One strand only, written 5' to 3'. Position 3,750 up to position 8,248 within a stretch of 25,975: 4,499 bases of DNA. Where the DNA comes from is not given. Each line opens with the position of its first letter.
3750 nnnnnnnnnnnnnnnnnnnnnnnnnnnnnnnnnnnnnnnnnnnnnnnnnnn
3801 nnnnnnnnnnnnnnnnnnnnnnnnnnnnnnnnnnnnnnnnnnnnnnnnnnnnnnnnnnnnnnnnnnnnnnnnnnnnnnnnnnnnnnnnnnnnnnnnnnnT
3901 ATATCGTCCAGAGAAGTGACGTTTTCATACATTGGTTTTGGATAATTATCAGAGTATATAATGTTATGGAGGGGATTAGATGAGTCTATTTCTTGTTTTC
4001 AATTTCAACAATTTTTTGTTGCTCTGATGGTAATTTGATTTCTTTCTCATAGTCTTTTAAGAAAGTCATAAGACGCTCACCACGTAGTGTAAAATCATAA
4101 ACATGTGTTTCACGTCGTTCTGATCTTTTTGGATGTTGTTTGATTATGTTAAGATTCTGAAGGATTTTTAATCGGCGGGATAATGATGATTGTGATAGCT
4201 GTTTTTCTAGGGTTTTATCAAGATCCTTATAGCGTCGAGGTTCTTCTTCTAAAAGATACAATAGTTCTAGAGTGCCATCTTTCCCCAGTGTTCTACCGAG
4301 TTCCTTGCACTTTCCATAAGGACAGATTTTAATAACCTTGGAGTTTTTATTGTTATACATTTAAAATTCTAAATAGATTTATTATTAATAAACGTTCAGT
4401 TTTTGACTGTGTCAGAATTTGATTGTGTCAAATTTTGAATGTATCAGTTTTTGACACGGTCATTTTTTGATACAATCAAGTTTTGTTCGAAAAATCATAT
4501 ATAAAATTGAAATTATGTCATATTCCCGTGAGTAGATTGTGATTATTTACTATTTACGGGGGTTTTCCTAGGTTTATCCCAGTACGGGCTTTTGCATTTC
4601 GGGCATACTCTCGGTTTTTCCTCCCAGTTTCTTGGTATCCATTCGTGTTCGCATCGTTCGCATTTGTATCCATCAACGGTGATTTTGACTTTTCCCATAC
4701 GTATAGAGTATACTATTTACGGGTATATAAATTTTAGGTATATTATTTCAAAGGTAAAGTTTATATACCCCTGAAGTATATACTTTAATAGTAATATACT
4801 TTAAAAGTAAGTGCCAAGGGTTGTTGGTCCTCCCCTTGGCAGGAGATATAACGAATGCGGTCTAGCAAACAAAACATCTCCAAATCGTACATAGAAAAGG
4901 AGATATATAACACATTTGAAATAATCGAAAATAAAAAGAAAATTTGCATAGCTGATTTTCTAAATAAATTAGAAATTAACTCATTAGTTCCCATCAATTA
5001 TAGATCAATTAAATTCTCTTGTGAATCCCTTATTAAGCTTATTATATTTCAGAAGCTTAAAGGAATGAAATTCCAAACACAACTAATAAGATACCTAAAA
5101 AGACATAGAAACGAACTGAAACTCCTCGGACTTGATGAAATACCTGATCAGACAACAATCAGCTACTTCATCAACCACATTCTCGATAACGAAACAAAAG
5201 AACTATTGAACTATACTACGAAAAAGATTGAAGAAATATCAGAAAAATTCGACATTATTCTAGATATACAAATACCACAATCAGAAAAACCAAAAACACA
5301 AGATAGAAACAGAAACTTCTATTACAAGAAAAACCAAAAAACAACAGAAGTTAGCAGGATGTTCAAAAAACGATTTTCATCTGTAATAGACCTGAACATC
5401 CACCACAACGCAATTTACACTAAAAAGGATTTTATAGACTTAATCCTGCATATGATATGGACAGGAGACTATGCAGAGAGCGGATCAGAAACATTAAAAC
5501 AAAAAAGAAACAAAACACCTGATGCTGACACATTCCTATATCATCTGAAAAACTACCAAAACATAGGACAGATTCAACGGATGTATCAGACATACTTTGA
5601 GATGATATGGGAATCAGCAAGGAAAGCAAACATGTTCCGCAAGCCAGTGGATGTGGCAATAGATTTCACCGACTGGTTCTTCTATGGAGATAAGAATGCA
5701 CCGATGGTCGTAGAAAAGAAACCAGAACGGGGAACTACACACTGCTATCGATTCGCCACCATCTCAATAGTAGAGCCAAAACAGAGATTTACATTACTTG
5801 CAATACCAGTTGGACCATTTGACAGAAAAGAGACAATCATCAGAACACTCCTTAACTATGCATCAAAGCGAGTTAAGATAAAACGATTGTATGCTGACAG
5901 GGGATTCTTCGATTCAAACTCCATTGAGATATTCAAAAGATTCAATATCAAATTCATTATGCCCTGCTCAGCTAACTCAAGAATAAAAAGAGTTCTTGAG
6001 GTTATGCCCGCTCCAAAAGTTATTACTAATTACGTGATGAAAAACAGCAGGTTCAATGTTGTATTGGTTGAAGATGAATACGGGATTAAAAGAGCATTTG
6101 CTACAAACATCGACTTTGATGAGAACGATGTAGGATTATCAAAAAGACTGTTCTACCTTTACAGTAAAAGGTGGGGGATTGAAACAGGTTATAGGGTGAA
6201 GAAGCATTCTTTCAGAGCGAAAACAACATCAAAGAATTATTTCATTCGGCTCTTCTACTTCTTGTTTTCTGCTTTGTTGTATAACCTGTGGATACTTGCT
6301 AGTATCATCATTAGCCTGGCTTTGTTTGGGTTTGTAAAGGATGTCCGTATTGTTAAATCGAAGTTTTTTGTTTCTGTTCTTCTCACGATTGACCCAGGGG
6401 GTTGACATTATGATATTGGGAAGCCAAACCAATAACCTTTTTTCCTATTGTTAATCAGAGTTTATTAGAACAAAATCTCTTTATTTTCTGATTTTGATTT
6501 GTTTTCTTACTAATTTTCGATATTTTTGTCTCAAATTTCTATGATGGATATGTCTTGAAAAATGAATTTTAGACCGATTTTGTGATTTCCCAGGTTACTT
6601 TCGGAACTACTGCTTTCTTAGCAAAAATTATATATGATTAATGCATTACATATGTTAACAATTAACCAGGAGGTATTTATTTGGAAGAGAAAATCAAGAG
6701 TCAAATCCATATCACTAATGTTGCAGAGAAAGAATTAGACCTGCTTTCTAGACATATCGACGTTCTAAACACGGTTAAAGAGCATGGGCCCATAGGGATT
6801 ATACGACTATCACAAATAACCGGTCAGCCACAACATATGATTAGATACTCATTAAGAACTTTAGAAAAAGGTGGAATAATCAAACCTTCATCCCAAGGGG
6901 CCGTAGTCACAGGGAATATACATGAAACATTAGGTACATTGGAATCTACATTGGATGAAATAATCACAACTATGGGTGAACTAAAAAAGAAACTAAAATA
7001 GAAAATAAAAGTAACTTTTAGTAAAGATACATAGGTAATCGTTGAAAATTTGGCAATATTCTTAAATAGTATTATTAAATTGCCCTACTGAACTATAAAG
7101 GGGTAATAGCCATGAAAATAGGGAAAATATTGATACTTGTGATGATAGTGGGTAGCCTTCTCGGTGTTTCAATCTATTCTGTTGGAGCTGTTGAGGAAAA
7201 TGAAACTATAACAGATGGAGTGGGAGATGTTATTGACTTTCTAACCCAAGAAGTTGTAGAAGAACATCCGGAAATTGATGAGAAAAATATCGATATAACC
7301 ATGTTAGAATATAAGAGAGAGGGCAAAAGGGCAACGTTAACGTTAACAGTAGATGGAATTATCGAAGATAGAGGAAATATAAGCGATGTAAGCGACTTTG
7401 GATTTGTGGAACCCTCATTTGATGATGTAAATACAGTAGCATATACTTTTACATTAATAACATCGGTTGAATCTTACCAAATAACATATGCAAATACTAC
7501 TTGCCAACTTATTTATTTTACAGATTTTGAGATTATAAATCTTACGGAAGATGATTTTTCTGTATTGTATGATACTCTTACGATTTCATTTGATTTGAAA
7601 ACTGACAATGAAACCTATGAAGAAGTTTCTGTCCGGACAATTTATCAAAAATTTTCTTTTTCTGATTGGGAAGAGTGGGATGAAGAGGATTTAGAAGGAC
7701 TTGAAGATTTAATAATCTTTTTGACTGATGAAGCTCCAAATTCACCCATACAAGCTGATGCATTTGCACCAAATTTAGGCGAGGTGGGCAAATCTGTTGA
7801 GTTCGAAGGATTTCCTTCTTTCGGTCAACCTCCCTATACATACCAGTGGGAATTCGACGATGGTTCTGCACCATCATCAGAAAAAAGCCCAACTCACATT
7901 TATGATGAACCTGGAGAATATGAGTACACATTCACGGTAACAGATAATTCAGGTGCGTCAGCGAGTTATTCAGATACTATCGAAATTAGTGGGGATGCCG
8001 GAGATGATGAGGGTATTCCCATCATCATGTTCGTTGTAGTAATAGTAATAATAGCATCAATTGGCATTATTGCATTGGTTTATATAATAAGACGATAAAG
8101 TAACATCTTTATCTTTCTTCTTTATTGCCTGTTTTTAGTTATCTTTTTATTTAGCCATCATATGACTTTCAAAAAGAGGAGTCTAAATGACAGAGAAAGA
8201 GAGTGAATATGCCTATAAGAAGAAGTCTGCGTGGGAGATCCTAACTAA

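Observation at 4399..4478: Phased array of five 16-bp palindromic boxes (TGA-N5-TCA) upstream of a wHTH promoter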

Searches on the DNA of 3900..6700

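Call 67: search_rna_families(source=window, start=3900, end=6700, threshold=evalue, max_evalue=1)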
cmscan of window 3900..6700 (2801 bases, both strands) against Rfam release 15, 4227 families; matches with E-value up to 1: 2.
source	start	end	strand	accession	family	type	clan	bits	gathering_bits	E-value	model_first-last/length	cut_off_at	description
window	4397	4478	+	RF00673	mir-217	Gene; miRNA;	-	24.8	70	0.21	1-93/93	no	mir-217 microRNA precursor family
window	4343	4369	-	RF03904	MIR7991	Gene; miRNA;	-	22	58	0.24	10-36/47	no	MIR7991 microRNA precursor family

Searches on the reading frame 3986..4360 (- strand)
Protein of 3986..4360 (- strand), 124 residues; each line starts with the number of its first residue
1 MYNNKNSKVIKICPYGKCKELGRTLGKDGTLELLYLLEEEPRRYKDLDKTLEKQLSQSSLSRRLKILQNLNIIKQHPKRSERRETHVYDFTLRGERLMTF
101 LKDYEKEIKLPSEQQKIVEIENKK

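Call 6: search_protein_families(library=pfam, proteins=[window:3986-4360:-], max_evalue=0.01)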
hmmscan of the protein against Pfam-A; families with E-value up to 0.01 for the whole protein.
window:3986-4360:- (124 aa): 3 families
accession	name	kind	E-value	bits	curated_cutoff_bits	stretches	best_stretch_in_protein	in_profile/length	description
PF01638.23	HxlR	-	6.8e-07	29.5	20.8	1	30-105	7-80/91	HxlR-like helix-turn-helix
PF01022.26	HTH_5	-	8.4e-05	22.8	22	1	31-74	5-46/47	Bacterial regulatory protein, arsR family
PF13601.12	HTH_34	-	0.0046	17.5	27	1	34-96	7-67/80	Winged helix DNA-binding domain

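Call 12: find_homologous_proteins(query=window:3986-4360:-, max_evalue=0.001)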
Query window:3986-4360:- (124 aa): 21 proteins with E <= 0.001 among 30 candidates. Only proteins of 68 to 217 residues were searched: fused or split forms outside these lengths cannot appear, so this answer is no evidence that the protein stands alone or is whole; find_related_loci, which searches DNA, has no such limit.
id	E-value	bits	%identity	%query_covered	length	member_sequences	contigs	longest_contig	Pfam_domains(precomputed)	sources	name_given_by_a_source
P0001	2.3e-67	242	98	94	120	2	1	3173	PF01638.24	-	-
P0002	1.0e-60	221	86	97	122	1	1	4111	PF01638.24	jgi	-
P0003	8.5e-59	215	86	97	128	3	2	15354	PF01638.24,PF01022.27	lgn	-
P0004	9.7e-59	215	84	97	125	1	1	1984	PF01638.24,PF01022.27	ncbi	-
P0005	9.6e-58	211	83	100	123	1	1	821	PF01638.24,PF01022.27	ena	-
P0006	1.6e-57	211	81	100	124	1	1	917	PF01638.24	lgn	-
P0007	9.6e-57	208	80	99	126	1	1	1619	PF01638.24,PF01022.27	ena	-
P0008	1.6e-55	204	79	98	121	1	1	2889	PF01638.24,PF01022.27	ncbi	-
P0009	1.4e-49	185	75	100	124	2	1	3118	PF01638.24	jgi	-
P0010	3.6e-48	180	80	89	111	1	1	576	PF01638.24,PF01022.27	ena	-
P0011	1.6e-45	172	73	97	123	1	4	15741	PF01638.24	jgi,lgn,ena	-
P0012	5.4e-44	167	70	99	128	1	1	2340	PF01638.24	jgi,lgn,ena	-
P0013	6.6e-42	160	72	97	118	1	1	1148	PF01638.24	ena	-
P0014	1.6e-38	149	66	93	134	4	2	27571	PF01638.24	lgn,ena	-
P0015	2.2e-38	149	67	96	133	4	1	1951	PF01638.24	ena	-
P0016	4.2e-36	142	61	96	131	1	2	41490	PF01638.24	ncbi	-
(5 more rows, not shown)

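Call 14: find_encoding_contigs(protein=P0003, flank=3000, max_places=3)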
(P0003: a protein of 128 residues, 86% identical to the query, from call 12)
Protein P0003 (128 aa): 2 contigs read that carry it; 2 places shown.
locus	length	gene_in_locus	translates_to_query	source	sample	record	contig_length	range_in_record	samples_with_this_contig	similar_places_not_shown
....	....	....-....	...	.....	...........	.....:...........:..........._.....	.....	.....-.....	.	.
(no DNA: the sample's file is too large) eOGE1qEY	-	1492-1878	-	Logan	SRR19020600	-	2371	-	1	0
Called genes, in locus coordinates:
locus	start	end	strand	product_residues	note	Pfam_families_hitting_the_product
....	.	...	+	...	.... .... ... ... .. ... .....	-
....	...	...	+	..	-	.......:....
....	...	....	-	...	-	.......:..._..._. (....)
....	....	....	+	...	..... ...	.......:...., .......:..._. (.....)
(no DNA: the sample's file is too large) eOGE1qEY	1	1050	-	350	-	?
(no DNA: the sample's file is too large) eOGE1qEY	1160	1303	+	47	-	-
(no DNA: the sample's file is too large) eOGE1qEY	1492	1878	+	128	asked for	PF01638:HxlR, PF01022:HTH_5 (faint)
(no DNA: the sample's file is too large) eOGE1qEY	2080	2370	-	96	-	?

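Call 15: find_encoding_contigs(protein=P0011, flank=3000, max_places=4)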
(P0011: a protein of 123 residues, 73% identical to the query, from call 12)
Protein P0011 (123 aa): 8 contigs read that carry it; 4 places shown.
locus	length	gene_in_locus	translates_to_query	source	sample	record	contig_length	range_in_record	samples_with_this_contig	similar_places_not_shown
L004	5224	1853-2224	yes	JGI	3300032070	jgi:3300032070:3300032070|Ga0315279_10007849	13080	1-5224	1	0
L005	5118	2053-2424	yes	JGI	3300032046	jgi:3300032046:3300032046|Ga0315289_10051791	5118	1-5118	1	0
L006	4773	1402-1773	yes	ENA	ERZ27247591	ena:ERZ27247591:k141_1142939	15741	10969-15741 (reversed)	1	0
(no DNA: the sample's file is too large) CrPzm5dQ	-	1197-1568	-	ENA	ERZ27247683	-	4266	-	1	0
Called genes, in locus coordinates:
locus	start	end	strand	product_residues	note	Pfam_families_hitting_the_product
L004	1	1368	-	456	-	?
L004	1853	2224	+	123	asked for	PF01638:HxlR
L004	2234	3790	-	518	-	-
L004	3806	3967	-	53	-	-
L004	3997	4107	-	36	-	-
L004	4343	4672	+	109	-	-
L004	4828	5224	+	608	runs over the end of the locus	-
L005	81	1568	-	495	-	PF01609:DDE_Tnp_1 (weak)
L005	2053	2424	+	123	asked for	PF01638:HxlR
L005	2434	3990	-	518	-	-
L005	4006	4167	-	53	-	-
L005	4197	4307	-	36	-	-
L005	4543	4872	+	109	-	-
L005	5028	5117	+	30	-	?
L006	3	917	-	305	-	?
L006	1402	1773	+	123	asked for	PF01638:HxlR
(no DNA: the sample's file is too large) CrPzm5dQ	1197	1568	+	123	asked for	PF01638:HxlR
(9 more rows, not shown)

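Call 16: find_encoding_contigs(protein=P0014, flank=3000, max_places=3)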
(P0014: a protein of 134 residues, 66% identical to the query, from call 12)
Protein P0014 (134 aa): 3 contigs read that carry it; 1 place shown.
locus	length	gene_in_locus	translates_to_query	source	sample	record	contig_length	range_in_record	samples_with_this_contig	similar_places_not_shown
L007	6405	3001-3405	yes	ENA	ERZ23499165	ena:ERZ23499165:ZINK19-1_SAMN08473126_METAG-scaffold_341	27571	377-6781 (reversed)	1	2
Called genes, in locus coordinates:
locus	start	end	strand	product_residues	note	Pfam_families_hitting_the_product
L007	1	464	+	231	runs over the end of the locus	PF13567:DUF4131 (weak), PF13742:tRNA_anti_2 (faint), PF19135:DUF5818 (faint), PF01336:tRNA_anti-codon (faint)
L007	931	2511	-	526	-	PF01609:DDE_Tnp_1 (weak)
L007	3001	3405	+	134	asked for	PF01638:HxlR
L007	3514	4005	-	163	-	-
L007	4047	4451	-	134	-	-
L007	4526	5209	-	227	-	-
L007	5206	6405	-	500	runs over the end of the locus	PF01555:N6_N4_Mtase (weak), PF27126:NmeDI_C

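Call 17: find_encoding_contigs(protein=P0016, flank=3000, max_places=3)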
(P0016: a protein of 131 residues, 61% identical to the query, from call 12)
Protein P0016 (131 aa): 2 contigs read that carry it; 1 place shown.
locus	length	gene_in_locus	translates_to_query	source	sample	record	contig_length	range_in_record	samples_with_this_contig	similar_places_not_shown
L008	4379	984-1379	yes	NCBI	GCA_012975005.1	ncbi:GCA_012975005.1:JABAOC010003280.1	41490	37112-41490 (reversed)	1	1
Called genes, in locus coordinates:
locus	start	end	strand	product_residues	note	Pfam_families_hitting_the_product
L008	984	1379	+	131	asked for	PF01638:HxlR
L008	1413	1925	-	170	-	-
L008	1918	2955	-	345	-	-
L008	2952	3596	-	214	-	-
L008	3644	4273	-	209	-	PF12705:PDDEXK_1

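Call 24: find_related_loci(query=A1, collection=genome_contigs, flank=4000)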
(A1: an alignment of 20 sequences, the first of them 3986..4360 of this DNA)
Query A1 (124 aa) in genome_contigs; peptide patterns used: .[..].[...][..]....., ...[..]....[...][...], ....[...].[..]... (x = any residue, [..] = any of these).
123 stretches matched a pattern; 4 encode a relative of the query (tblastn E <= 1e-3); 4 distinct loci.
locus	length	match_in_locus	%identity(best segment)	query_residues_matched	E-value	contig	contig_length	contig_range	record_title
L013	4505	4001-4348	65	4-120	8e-46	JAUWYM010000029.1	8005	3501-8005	MAG: Thermoplasmatota archaeon isolate CSMAG_2710 CSMAG_2710_k141_387325_length_8005_cov_6.0000, whole genome shotgun se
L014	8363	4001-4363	46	7-124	2e-28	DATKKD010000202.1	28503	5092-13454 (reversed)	MAG TPA_asm: Thermoplasmatota archaeon isolate SMAG_U14648 k141_1181678, whole genome shotgun sequence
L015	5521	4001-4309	43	18-121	2e-19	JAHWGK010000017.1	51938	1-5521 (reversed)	MAG: Thermoplasmata archaeon isolate Hel238.bin54 NODE_17_length_51938_cov_19.515879, whole genome shotgun sequence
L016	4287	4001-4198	53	57-122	2e-18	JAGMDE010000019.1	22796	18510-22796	MAG: Thermoplasmatales archaeon isolate RS_17_39 ZL495.bin.39.fa_19, whole genome shotgun sequence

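Call 30: search_protein_families(library=ncbifam, proteins=[window:3986-4360:-], max_evalue=0.01)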
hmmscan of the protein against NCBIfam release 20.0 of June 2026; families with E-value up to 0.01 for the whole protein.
window:3986-4360:- (124 aa): 4 families
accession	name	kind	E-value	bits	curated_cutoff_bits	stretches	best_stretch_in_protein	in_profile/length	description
NF047500.1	choline_R_CudC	equivalog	0.00026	20.9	218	1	52-113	49-110/171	choline uptake/conversion transcriptional regulator CudC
NF033788.1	HTH_metalloreg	subfamily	0.00026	20.7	55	1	23-77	6-59/77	metalloregulator ArsR/SmtB family transcription factor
NF004170.0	PRK05638.1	equivalog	0.0092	14.6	421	1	30-99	373-439/442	threonine synthase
NF053755.1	MsvR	equivalog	0.0099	15.6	220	0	31-85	16-68/236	transcriptional factor MsvR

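Call 63: predict_structure(alignment_id=A1)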
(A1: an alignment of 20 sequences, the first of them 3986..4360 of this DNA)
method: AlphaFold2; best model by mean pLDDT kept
length: 124 residues; sequences in the alignment: 20
mean_pLDDT: 78.1   pTM: 0.67
mean pLDDT of the five models: 78.1, 77.7, 77.2, 76.2, 74.1
residues with pLDDT >= 90: 50; 70-90: 41; 50-70: 11; < 50: 22
segments of 3 or more residues with pLDDT < 50: 1-11, 115-124
pLDDT, mean of each block of 10 residues (from residue 1): 41 69 84 91 92 87 95 88 87 94 73 49 45
secondary structure, 60 per line:
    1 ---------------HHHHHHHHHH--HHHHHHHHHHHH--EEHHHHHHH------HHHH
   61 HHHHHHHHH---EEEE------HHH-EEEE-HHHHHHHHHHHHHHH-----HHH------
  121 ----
elements in order: H16-25 H28-39 H44-50 H57-69 E73-76 E87-90 H92-106

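Call 65: search_solved_structures(query=A1, max_evalue=0.01)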
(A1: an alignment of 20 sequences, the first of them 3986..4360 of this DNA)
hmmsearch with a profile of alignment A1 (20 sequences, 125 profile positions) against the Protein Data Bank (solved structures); distinct sequences matched with E-value up to 0.01: 14.
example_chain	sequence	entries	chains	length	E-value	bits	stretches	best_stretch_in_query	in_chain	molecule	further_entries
5hs7_A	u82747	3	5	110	5.6e-06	29.5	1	24-104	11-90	HTH-type transcriptional regulator YodB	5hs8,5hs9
3df8_A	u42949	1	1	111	0.00012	25.1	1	20-98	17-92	possible HxlR family transcriptional factor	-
6cdb_A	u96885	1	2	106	0.00015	24.9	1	11-78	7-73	ArsR family transcriptional regulator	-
2kjb_A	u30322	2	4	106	0.00048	23.2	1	11-78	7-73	CzrA protein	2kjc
1r1u_A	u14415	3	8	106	0.00049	23.2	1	11-78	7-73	repressor protein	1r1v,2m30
4ggg_A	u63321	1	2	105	0.00097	22.2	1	12-78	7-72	Repressor protein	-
5hlh_A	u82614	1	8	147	0.0012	21.9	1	30-86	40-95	MarR family transcriptional regulator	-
5hlg_A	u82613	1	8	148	0.0012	21.9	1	30-86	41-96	MarR family transcriptional regulator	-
5hli_A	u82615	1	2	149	0.0012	21.9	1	30-86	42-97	MarR family transcriptional regulator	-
4hbl_A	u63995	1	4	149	0.0012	21.9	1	30-86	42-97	Transcriptional regulator, MarR family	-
7bzd_A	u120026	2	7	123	0.0015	21.7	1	19-104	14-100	HTH-type transcriptional activator HxlR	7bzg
9wvg_C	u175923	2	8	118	0.0028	20.8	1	26-104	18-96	Uncharacterized HTH-type transcriptional regulator YdzF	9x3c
7bze_A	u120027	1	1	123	0.0036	20.4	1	25-104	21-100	HTH-type transcriptional activator HxlR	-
6cda_A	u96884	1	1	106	0.0042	20.2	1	11-78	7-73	ArsR family transcriptional regulator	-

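Call 66: fold_search(model_id=the predicted structure, library=pdb)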
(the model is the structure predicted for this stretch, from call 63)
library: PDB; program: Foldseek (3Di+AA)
matches with E <= 10: 500; with E <= 0.001: 4
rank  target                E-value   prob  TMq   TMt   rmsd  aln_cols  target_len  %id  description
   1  5hs7_A                2.4e-04  1.00  0.53  0.64   6.6        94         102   24  Reduced form of the transcriptional regulator YodB from B. subtilis (released 2016-08-17)
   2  5hs8                  4.7e-04  1.00  0.53  0.65   7.2        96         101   26  Crystal structure of the diamide-treated YodB from B. subtilis (released 2016-08-17)
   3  5hs7_B                8.2e-04  1.00  0.54  0.67   5.9        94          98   26  Reduced form of the transcriptional regulator YodB from B. subtilis (released 2016-08-17)
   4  5hs9_B                8.8e-04  1.00  0.53  0.72   6.2        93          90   25  Crystal structure of the quinone-bound YodB from B. subtilis (released 2016-08-17)
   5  5hs9_A                1.2e-03  1.00  0.52  0.72   4.4        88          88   24  Crystal structure of the quinone-bound YodB from B. subtilis (released 2016-08-17)
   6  5dym                  2.9e-03  1.00  0.48  0.60   3.9        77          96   18  Crystal structure of a PadR family transcription regulator from hypervirulent Clostridium difficile R20291 - CdPadR_0991 (released 2016-10-05)
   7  1z7u_B                3.3e-03  1.00  0.53  0.60  10.8       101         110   18  Crystal Structure of the Putitive Transcriptional Regulator of MarR Family from Enterococcus faecalis V583 (released 2005-05-10)
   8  4hqe_B                4.2e-03  1.00  0.49  0.55   7.7       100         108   23  The crystal structure of QsrR-DNA complex (released 2013-03-06)
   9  1r1u_C                4.4e-03  1.00  0.49  0.61  14.7       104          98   21  Crystal structure of the metal-sensing transcriptional repressor CzrA from Staphylococcus aureus in the apo-form (released 2004-05-18)
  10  6cdb_B                4.4e-03  1.00  0.48  0.61  14.9       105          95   20  Crystal Structure of V66L CzrA in the Zn(II)bound state (released 2018-07-11)
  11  1r1u_A                5.0e-03  1.00  0.49  0.63   4.7        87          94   24  Crystal structure of the metal-sensing transcriptional repressor CzrA from Staphylococcus aureus in the apo-form (released 2004-05-18)
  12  2fsw_B                5.4e-03  1.00  0.51  0.60   5.6        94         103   22  Crystal Structure of the Putative Transcriptional Regualator, MarR family from Porphyromonas gingivalis W83 (released 2006-03-07)
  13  4eju_A                6.1e-03  1.00  0.49  0.41   5.2        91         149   18  Staphylococcus epidermidis TcaR full length (released 2013-05-08)
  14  6cdb_A                6.1e-03  1.00  0.50  0.62  14.6       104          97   22  Crystal Structure of V66L CzrA in the Zn(II)bound state (released 2018-07-11)
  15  3f3x                  6.9e-03  1.00  0.53  0.48   4.0        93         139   20  Crystal structure of the transcriptional regulator BldR from Sulfolobus Solfataricus (released 2009-05-05)
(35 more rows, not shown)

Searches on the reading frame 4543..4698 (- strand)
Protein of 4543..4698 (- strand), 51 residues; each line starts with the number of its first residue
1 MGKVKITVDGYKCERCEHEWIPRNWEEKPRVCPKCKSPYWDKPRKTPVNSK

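Call 6: search_protein_families(library=pfam, proteins=[window:4543-4698:-], max_evalue=0.01)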
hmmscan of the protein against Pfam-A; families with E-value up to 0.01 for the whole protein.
window:4543-4698:- (51 aa): 5 families
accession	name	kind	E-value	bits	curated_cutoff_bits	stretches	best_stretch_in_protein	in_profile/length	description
PF24458.1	DUF7573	-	7.8e-05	23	30.2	1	7-37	8-38/39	Domain of unknown function (DUF7573)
PF00053.31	EGF_laminin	-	0.0037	17.8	21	0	7-32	25-49/49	Laminin EGF domain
PF09723.15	Zn_ribbon_8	-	0.0043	17.5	34.4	1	11-37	6-34/41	Zinc ribbon domain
PF00130.28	C1_1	-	0.005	17.1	26.5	0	18-41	1-23/53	Phorbol esters/diacylglycerol binding domain (C1 domain)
PF01155.25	HypA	-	0.0093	16.4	28.9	1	11-38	71-95/112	Hydrogenase/urease nickel incorporation, metallochaperone, hypA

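Call 30: search_protein_families(library=ncbifam, proteins=[window:4543-4698:-], max_evalue=0.01)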
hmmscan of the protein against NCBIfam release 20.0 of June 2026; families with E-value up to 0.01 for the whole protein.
window:4543-4698:- (51 aa): 1 family
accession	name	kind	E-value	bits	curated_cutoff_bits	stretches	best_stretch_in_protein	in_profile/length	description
TIGR02605.1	CxxC_CxxC_SSSS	subfamily_domain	0.0007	19.6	31.3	1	11-37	6-34/52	FmdB family zinc ribbon protein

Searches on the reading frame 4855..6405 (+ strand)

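Call 6: search_protein_families(library=pfam, proteins=[window:4855-6405:+], max_evalue=0.01)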
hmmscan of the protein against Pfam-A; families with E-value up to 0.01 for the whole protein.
window:4855-6405:+ (516 aa): 2 families
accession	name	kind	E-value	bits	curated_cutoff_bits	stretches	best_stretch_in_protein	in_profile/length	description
PF01609.27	DDE_Tnp_1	-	1.6e-06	28.4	23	1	328-478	64-200/200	Transposase DDE domain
PF05598.16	DUF772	-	1.2e-05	25.6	23.1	1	55-119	6-72/74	Transposase domain (DUF772)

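Call 30: search_protein_families(library=ncbifam, proteins=[window:4855-6405:+], max_evalue=0.01)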
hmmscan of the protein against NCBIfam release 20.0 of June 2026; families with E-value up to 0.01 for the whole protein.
window:4855-6405:+ (516 aa): 4 families
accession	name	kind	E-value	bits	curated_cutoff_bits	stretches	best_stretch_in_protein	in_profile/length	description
NF033541.0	transpos_ISH3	equivalog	1.3e-46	159.2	225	1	191-480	2-295/298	ISH3 family transposase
NF033592.1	transpos_IS4_1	equivalog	8.7e-07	28.3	115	1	347-460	182-308/332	IS4 family transposase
NF033551.1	transpos_IS1182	equivalog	2.9e-05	23.1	270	0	57-120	56-123/488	IS1182 family transposase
NF033539.1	transpos_IS1380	equivalog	0.00014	20.6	180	0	327-383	191-249/419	IS1380 family transposase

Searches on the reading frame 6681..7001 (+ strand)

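Call 6: search_protein_families(library=pfam, proteins=[window:6681-7001:+], max_evalue=0.01)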
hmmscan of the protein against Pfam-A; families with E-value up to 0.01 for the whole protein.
window:6681-7001:+ (106 aa): 3 families
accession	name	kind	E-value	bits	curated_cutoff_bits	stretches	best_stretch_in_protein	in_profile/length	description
PF21715.3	CggR_N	-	0.00031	20.8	30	1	24-90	4-70/71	CggR N-terminal DNA binding domain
PF25212.1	HVO_A0114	-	0.0015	18.7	27.6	1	11-74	10-73/84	HVO_A0114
PF13412.12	HTH_24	-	0.0047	16.9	21.9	1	25-68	5-48/48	Winged helix-turn-helix DNA-binding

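Call 30: search_protein_families(library=ncbifam, proteins=[window:6681-7001:+], max_evalue=0.01)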
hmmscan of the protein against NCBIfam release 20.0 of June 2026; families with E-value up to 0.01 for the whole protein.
window:6681-7001:+ (106 aa): 2 families
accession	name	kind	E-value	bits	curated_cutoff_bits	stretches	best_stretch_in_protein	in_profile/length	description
TIGR01884.1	cas_HTH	subfamily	6e-05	22.5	60.2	1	18-71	137-190/202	CRISPR-associated CARF protein Csa3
NF006811.0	PRK09333.1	equivalog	0.0004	19.9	156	1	46-99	90-144/150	30S ribosomal protein S19e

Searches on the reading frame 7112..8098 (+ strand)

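Call 6: search_protein_families(library=pfam, proteins=[window:7112-8098:+], max_evalue=0.01)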
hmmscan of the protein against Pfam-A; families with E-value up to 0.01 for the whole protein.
window:7112-8098:+ (328 aa): 3 families
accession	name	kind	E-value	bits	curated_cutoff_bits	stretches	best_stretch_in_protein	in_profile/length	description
PF18911.6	PKD_4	-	1e-16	61.2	27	1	212-292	4-83/85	PKD domain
PF00801.26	PKD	-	7e-11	42.4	23.5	1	220-285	8-74/80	PKD domain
PF22352.2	K319L-like_PKD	-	0.00058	20.3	27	1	240-287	27-79/84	K319L-like, PKD domain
